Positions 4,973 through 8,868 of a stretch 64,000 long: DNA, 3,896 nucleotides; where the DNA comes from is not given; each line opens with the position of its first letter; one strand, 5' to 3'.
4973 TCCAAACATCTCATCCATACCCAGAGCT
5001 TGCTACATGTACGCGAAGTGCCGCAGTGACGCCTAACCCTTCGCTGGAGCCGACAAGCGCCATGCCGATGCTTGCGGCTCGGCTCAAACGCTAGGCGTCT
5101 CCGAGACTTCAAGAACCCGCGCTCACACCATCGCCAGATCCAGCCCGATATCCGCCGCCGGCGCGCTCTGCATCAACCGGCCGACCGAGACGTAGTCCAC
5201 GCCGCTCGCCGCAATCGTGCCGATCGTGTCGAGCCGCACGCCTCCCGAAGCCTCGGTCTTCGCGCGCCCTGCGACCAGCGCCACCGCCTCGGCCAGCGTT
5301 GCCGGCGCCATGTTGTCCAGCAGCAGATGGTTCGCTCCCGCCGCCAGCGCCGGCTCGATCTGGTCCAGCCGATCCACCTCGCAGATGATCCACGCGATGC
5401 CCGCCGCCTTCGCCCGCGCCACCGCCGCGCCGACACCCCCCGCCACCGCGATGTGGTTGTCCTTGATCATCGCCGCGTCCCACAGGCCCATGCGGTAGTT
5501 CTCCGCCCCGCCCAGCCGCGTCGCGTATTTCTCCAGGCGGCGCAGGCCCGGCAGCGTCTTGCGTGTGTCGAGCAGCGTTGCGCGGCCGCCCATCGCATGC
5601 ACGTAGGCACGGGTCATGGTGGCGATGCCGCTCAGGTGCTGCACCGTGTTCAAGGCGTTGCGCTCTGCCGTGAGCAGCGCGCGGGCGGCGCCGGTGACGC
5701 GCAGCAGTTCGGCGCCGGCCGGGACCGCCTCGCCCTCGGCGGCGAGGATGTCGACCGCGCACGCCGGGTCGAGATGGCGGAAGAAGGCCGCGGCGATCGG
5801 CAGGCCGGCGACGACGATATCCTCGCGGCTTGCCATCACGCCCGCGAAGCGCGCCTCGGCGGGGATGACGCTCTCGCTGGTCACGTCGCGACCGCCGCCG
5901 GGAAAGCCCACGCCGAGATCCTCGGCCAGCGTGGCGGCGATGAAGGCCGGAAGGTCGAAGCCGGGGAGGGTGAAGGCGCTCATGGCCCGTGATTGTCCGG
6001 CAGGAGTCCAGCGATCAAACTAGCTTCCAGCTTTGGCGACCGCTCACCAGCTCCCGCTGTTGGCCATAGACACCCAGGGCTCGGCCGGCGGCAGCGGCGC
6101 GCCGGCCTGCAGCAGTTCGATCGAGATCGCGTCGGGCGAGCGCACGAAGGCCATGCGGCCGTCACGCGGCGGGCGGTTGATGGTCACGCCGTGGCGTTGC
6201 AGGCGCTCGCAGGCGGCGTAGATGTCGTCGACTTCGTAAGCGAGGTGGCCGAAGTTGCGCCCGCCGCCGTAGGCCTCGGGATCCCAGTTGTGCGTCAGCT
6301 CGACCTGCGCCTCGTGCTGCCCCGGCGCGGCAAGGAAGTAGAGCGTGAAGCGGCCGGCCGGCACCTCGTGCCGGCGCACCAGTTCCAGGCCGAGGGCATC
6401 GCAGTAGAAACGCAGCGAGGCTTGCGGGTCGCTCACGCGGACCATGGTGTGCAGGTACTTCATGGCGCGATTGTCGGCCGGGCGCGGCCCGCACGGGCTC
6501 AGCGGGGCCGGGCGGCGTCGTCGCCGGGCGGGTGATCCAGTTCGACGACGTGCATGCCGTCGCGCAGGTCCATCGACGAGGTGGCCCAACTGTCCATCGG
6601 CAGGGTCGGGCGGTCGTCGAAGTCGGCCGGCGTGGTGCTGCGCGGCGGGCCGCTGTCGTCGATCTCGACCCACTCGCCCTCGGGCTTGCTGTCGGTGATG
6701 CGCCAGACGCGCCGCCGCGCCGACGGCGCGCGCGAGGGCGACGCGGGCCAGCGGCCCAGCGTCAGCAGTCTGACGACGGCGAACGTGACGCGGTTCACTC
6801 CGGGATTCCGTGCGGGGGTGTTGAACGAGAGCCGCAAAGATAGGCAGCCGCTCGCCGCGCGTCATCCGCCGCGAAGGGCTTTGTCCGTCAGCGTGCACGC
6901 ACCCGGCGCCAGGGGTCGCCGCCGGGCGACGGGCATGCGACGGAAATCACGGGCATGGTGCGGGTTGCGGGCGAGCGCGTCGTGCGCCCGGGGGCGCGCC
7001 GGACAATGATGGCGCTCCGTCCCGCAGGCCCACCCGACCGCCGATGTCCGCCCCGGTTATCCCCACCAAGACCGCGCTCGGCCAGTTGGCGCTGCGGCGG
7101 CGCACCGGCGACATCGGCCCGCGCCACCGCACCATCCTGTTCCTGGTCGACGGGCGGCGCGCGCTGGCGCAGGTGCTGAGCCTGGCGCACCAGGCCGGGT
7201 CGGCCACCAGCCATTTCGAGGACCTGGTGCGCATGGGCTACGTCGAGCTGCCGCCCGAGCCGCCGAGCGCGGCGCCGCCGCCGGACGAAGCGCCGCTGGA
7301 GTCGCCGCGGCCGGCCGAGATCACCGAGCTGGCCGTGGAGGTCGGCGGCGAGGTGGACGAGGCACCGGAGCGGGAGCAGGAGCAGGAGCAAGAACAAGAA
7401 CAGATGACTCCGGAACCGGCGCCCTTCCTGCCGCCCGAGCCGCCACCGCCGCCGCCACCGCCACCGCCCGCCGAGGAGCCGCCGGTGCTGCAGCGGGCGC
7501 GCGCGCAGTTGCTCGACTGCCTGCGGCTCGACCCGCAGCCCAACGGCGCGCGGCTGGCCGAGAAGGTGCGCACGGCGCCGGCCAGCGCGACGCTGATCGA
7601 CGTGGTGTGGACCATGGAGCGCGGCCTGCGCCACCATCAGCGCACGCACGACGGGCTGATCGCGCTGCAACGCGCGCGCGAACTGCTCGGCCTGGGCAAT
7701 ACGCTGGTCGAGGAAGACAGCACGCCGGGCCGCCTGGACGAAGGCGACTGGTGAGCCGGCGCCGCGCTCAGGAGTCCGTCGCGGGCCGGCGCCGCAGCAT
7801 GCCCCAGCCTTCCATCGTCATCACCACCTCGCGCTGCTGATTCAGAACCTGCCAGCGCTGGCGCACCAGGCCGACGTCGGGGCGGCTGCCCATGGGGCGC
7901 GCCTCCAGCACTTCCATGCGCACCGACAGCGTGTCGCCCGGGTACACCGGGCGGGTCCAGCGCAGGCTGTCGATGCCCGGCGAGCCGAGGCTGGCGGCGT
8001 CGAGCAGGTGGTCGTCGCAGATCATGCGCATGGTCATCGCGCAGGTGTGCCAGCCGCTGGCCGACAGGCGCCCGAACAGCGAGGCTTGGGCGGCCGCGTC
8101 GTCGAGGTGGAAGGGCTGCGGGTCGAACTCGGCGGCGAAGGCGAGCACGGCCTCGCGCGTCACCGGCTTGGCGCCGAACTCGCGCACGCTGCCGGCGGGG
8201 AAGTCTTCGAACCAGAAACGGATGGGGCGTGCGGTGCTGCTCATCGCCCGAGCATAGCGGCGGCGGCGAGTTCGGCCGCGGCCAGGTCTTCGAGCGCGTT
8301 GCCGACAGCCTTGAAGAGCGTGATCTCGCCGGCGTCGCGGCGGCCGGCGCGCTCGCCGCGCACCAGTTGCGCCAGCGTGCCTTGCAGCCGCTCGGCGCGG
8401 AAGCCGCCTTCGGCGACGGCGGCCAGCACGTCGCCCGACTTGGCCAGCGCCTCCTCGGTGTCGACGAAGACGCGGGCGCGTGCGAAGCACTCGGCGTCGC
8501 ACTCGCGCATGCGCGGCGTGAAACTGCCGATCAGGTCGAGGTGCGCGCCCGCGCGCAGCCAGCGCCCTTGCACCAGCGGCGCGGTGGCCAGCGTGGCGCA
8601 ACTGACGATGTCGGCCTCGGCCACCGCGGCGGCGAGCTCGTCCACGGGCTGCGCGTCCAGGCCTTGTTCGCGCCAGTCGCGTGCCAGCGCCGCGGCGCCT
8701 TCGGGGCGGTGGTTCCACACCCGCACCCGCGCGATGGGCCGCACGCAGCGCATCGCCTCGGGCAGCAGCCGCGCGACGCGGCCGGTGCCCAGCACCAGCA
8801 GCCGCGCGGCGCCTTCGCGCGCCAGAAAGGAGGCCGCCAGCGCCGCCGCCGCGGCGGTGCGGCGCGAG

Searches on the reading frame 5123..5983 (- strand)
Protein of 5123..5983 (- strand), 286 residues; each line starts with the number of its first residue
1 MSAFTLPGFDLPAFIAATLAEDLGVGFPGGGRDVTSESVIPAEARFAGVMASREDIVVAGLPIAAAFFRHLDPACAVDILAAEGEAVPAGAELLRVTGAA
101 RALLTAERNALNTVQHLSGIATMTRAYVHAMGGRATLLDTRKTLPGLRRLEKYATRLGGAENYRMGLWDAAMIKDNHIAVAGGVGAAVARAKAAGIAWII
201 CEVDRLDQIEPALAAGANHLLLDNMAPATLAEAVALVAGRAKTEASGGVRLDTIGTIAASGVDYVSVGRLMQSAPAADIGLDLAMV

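Call 5: search_protein_families(library=pfam, proteins=[window:5123-5983:-])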
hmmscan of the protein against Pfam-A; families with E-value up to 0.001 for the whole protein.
window:5123-5983:- (286 aa): 2 families
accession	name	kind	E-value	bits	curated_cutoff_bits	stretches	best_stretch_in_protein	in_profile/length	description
PF01729.25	QRPTase_C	-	1.1e-46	159.1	23.1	1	120-282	1-169/169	Quinolinate phosphoribosyl transferase, C-terminal domain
PF02749.22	QRPTase_N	-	4.9e-19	68.8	27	1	33-118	1-82/82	Quinolinate phosphoribosyl transferase, N-terminal domain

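Call 21: find_homologous_proteins(query=window:5123-5983:-)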
Query window:5123-5983:- (286 aa): 8000 proteins with E <= 0.001 among 8000 candidates; the best 120 are listed.
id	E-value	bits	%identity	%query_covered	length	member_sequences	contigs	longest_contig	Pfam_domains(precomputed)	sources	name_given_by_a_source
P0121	5.9e-174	595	100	100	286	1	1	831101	PF02749.23,PF01729.26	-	-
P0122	2.1e-168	577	97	100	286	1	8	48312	PF02749.23,PF01729.26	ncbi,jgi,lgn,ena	jgi:nicotinate-nucleotide pyrophosphorylase (carboxylating)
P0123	1.7e-167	574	96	100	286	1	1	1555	PF02749.23,PF01729.26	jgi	jgi:nicotinate-nucleotide pyrophosphorylase (carboxylating)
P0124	2.0e-167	573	96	100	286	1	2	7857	PF02749.23,PF01729.26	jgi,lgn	jgi:nicotinate-nucleotide pyrophosphorylase (carboxylating)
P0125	2.9e-167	573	96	100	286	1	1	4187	PF02749.23,PF01729.26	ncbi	-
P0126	1.3e-166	571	96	100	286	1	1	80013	PF02749.23,PF01729.26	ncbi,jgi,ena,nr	ncbi:MAG TPA: carboxylating nicotinate-nucleotide diphosphorylase [Planctomycetota bacterium]|nr:car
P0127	3.6e-166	569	95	100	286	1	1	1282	PF02749.23,PF01729.26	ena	-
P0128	3.7e-166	569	96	100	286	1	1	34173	PF02749.23,PF01729.26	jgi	-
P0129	4.6e-166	569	96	100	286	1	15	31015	PF02749.23,PF01729.26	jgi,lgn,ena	-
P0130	5.0e-166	569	95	100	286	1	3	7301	PF02749.23,PF01729.26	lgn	-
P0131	6.3e-166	568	95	100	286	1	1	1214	PF02749.23,PF01729.26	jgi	-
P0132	9.5e-166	568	95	100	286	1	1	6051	PF02749.23,PF01729.26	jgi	jgi:nicotinate-nucleotide pyrophosphorylase (carboxylating)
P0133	1.6e-165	567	95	100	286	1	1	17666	PF02749.23,PF01729.26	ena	-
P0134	1.7e-165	567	95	100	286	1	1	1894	PF02749.23,PF01729.26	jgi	jgi:nicotinate-nucleotide pyrophosphorylase (carboxylating)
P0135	5.5e-164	562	93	100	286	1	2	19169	PF02749.23,PF01729.26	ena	-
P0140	1.1e-160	551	93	100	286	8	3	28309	PF02749.23,PF01729.26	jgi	jgi:nicotinate-nucleotide pyrophosphorylase (carboxylating)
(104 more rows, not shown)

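Call 23: find_encoding_contigs(protein=P0122, flank=8000, max_places=4)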
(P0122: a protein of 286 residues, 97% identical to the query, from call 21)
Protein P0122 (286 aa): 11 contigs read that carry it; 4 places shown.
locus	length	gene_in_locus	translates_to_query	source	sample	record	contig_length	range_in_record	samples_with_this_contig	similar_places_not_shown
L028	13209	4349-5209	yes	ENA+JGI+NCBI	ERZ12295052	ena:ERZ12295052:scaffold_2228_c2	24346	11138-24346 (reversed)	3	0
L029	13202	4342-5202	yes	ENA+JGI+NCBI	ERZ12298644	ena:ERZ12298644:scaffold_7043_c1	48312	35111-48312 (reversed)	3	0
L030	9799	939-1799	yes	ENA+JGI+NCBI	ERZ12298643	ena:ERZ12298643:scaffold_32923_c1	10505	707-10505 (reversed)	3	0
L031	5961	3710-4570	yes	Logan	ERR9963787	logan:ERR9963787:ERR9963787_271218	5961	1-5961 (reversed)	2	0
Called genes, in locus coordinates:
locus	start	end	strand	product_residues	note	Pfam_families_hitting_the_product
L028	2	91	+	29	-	?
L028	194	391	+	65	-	-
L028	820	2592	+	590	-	PF00077:RVP (faint), PF13650:Asp_protease_2, PF13975:gag-asp_proteas, PF09668:Asp_protease, PF13650:Asp_protease_2, PF13975:gag-asp_proteas, PF23914:TPR_CcmH_CycH (weak), PF13432:TPR_16 (weak), +9 more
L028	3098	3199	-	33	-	-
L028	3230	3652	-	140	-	PF02627:CMD (weak)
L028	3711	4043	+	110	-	PF24038:DUF7347 (weak), PF25213:HVO_A0261_N (weak), PF01638:HxlR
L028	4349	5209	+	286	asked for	PF02749:QRPTase_N, PF01729:QRPTase_C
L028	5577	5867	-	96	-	PF12838:Fer4_7 (faint), PF13484:Fer4_16 (faint), PF14697:Fer4_21 (faint), PF12797:Fer4_2 (faint), PF12837:Fer4_6 (weak), PF13237:Fer4_10, PF13187:Fer4_9 (weak), PF00037:Fer4 (weak)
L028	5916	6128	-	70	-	-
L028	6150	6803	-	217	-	PF03551:PadR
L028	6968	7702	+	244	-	PF10014:2OG-Fe_Oxy_2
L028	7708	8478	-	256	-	PF01987:AIM24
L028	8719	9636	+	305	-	PF04381:RdgC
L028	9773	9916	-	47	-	-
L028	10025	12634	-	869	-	-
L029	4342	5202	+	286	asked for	PF02749:QRPTase_N, PF01729:QRPTase_C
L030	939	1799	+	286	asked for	PF02749:QRPTase_N, PF01729:QRPTase_C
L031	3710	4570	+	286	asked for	PF02749:QRPTase_N, PF01729:QRPTase_C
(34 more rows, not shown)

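Call 24: find_encoding_contigs(protein=P0126, flank=8000, max_places=2)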
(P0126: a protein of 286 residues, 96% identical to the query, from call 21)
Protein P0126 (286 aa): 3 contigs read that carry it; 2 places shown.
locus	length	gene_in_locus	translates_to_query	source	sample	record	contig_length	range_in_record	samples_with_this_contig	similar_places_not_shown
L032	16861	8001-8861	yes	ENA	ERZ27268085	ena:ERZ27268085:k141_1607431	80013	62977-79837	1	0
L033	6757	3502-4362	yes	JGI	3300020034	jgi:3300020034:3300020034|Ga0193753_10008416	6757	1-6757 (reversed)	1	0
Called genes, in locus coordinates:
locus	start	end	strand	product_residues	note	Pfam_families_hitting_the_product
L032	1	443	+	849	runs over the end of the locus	PF00672:HAMP (weak), PF00512:HisKA, PF02518:HATPase_c, PF00072:Response_reg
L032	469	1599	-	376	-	PF01435:Peptidase_M48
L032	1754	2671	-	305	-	-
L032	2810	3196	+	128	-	-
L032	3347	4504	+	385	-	PF13557:Phenol_MetA_deg (weak)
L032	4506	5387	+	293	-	PF01479:S4, PF00849:PseudoU_synth_2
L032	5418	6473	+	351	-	-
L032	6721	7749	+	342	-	PF00274:Glycolytic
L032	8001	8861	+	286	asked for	PF02749:QRPTase_N, PF01729:QRPTase_C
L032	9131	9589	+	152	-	PF19571:ACT_8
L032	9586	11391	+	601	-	-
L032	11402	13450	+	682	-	PF08305:NPCBM, PF05345:He_PIG, PF16499:Melibiase_2, PF17801:Melibiase_C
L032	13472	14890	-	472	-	PF03150:CCP_MauG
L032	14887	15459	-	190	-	-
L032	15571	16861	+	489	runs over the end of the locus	?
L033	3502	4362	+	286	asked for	PF02749:QRPTase_N, PF01729:QRPTase_C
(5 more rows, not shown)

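Call 25: find_encoding_contigs(protein=P0140, flank=8000, max_places=3)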
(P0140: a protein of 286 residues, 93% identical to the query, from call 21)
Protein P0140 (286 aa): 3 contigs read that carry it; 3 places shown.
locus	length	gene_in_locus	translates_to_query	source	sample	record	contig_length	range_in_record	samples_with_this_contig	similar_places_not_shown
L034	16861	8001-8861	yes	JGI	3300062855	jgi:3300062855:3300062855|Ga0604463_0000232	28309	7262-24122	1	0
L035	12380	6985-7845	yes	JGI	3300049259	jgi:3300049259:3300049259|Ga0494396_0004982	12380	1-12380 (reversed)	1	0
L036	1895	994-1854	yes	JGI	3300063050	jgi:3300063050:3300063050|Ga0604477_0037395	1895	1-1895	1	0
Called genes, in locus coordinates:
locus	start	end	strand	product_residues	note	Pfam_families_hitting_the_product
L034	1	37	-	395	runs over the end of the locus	-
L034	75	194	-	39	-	-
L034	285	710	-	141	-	-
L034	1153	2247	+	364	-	PF03372:Exo_endo_phos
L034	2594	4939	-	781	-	PF00069:Pkinase, PF07714:PK_Tyr_Ser-Thr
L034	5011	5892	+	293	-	PF13384:HTH_23 (faint)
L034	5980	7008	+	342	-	-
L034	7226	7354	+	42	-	-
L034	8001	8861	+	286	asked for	PF02749:QRPTase_N, PF01729:QRPTase_C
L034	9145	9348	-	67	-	-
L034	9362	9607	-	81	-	-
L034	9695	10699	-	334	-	PF10502:Peptidase_S26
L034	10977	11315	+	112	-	PF05649:Peptidase_M13_N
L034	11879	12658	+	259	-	PF00512:HisKA, PF02518:HATPase_c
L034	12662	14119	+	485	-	PF06745:ATPase, PF08423:Rad51 (faint), PF13481:AAA_25 (faint), PF23442:DUF7125, PF13401:AAA_22 (faint), PF20720:nSTAND3 (faint), PF06745:ATPase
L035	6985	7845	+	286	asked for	PF02749:QRPTase_N, PF01729:QRPTase_C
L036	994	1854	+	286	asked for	PF02749:QRPTase_N, PF01729:QRPTase_C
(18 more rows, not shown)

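Call 75: list_cluster_members(proteins=[P0122, P0125, P0126, P0140, P0001, P0243, P0245, P0121])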
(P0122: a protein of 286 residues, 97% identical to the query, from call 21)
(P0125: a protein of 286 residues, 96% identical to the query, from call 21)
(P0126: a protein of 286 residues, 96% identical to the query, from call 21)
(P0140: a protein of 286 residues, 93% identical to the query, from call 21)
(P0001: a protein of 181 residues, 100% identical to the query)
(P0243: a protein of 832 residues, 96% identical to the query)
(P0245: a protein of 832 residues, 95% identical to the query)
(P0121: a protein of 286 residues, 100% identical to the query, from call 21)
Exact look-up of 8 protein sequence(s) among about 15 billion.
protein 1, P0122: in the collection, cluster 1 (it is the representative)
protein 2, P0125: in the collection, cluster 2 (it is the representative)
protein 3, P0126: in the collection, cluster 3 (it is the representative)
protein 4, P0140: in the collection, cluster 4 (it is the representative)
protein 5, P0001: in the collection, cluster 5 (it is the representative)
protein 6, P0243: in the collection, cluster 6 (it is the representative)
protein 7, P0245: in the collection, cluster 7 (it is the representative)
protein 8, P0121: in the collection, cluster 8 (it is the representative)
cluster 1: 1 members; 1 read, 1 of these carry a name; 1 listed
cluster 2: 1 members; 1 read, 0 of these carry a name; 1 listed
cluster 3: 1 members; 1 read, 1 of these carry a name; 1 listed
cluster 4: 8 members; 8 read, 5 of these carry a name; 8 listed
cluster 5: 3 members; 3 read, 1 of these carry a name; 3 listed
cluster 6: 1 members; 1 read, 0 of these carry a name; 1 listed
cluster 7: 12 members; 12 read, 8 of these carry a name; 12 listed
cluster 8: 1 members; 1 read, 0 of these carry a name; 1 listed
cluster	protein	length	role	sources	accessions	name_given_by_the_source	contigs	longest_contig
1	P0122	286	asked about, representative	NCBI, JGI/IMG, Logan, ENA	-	nicotinate-nucleotide pyrophosphorylase (carboxylating)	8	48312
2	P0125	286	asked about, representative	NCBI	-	-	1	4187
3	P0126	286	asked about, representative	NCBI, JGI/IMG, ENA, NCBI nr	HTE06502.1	MAG TPA: carboxylating nicotinate-nucleotide diphosphorylase [Planctomycetota bacterium] | carboxylating nicotinate-nucleotide diphosphorylase [Planctomycetota bacterium]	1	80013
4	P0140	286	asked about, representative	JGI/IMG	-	nicotinate-nucleotide pyrophosphorylase (carboxylating)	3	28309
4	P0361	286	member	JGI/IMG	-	nicotinate-nucleotide pyrophosphorylase (carboxylating)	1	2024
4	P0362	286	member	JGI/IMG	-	nicotinate-nucleotide pyrophosphorylase (carboxylating)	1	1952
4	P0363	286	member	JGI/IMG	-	nicotinate-nucleotide pyrophosphorylase (carboxylating)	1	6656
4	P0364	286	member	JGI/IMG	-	nicotinate-nucleotide pyrophosphorylase (carboxylating)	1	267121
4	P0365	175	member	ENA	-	-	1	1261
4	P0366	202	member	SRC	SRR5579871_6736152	-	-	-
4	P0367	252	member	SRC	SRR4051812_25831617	-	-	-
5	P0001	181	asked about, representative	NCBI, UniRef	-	-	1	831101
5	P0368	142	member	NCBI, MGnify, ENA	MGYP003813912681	CR=1 FL=1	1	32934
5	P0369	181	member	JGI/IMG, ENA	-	-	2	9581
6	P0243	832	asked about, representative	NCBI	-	-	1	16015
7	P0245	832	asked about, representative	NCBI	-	-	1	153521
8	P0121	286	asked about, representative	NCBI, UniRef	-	-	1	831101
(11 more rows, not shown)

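Call 76: find_encoding_contigs(protein=P0368, flank=10000, max_places=2)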
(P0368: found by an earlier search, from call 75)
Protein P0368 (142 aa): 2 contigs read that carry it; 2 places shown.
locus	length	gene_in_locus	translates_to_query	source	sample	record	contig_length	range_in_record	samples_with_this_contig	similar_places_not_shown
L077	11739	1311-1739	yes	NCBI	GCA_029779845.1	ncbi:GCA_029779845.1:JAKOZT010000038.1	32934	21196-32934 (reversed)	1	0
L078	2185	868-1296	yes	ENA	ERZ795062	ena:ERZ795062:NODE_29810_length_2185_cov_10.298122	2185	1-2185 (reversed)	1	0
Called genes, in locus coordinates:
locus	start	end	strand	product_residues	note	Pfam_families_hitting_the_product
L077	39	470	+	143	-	PF00583:Acetyltransf_1, PF13673:Acetyltransf_10, PF13508:Acetyltransf_7, PF13527:Acetyltransf_9 (weak)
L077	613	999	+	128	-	PF07366:SnoaL (weak), PF12680:SnoaL_2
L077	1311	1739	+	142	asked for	PF00583:Acetyltransf_1, PF13302:Acetyltransf_3, PF13523:Acetyltransf_8 (weak)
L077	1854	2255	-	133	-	PF01850:PIN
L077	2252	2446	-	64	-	PF09957:VapB_antitoxin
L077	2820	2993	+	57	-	-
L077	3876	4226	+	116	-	PF09966:DUF2200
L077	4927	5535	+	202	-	-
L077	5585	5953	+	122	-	PF00903:Glyoxalase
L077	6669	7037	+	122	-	PF00903:Glyoxalase (weak)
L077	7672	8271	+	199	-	PF06271:RDD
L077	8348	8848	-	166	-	PF00665:rve, PF13683:rve_3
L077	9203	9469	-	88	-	PF01527:HTH_Tnp_1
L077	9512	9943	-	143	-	PF13358:DDE_3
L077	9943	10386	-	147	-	PF13384:HTH_23, PF13551:HTH_29 (weak), PF13565:HTH_32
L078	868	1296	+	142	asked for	PF00583:Acetyltransf_1, PF13302:Acetyltransf_3, PF13523:Acetyltransf_8 (weak)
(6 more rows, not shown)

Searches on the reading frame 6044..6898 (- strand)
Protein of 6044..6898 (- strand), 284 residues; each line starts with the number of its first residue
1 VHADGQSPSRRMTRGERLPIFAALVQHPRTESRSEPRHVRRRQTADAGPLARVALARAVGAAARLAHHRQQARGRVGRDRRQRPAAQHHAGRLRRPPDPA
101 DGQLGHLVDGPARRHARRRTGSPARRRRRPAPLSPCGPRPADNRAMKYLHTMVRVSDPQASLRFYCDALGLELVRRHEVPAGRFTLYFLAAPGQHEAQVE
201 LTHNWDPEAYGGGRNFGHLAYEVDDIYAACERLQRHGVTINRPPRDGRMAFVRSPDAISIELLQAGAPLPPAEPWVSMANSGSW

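Call 5: search_protein_families(library=pfam, proteins=[window:6044-6898:-])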
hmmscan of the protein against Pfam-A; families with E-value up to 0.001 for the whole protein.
window:6044-6898:- (284 aa): 3 families
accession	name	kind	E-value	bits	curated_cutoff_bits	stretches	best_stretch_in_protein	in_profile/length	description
PF00903.31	Glyoxalase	-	3e-23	82.9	20.6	1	149-261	3-120/121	Glyoxalase/Bleomycin resistance protein/Dioxygenase superfamily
PF13669.12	Glyoxalase_4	-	2.4e-13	50.7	27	1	150-248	2-102/109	Glyoxalase/Bleomycin resistance protein/Dioxygenase superfamily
PF18029.7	Glyoxalase_6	-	4.7e-05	24.4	23.6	1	152-256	3-99/106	Glyoxalase-like domain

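Call 63: search_protein_families(library=ncbifam, proteins=[window:6044-6898:-], max_evalue=0.01)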
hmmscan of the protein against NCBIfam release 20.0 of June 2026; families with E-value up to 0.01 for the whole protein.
window:6044-6898:- (284 aa): 7 families
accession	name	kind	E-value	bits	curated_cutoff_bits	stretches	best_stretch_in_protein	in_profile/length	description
TIGR00068.2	glyox_I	equivalog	5.3e-33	113.9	120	1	149-265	3-140/143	lactoylglutathione lyase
NF007629.0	PRK10291.1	equivalog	4.4e-23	81.6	246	1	146-265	1-126/135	lactoylglutathione lyase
NF050074.1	glyox_I_GloA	exception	4.8e-23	81.6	165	1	147-263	1-120/121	lactoylglutathione lyase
NF050075.1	SMU1112c_YaeR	equivalog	5.3e-08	33.2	140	1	150-263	6-124/125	SMU1112c/YaeR family gloxylase I-like metalloprotein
NF008551.0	PRK11478.1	equivalog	1.3e-05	25.7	148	1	150-264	9-128/129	VOC family protein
TIGR03081.1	metmalonyl_epim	equivalog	0.00017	22.2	114.95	1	150-247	4-106/129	methylmalonyl-CoA epimerase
NF000125.1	498180014_fosA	hypoth_equivalog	0.00056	20.1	250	1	145-262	3-116/129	Fos family putative thiol transferase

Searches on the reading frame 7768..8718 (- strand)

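Call 5: search_protein_families(library=pfam, proteins=[window:7768-8718:-])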
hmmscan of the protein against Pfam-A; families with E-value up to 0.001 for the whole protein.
window:7768-8718:- (316 aa): 2 families
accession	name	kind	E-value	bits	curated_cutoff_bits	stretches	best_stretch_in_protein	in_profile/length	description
PF01575.25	MaoC_dehydratas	-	1e-15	57.9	27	1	182-275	14-106/123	MaoC like domain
PF13452.11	FAS1_DH_region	-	5.8e-06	26.9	22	1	183-302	11-132/132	FAS1-like, dehydratase domain region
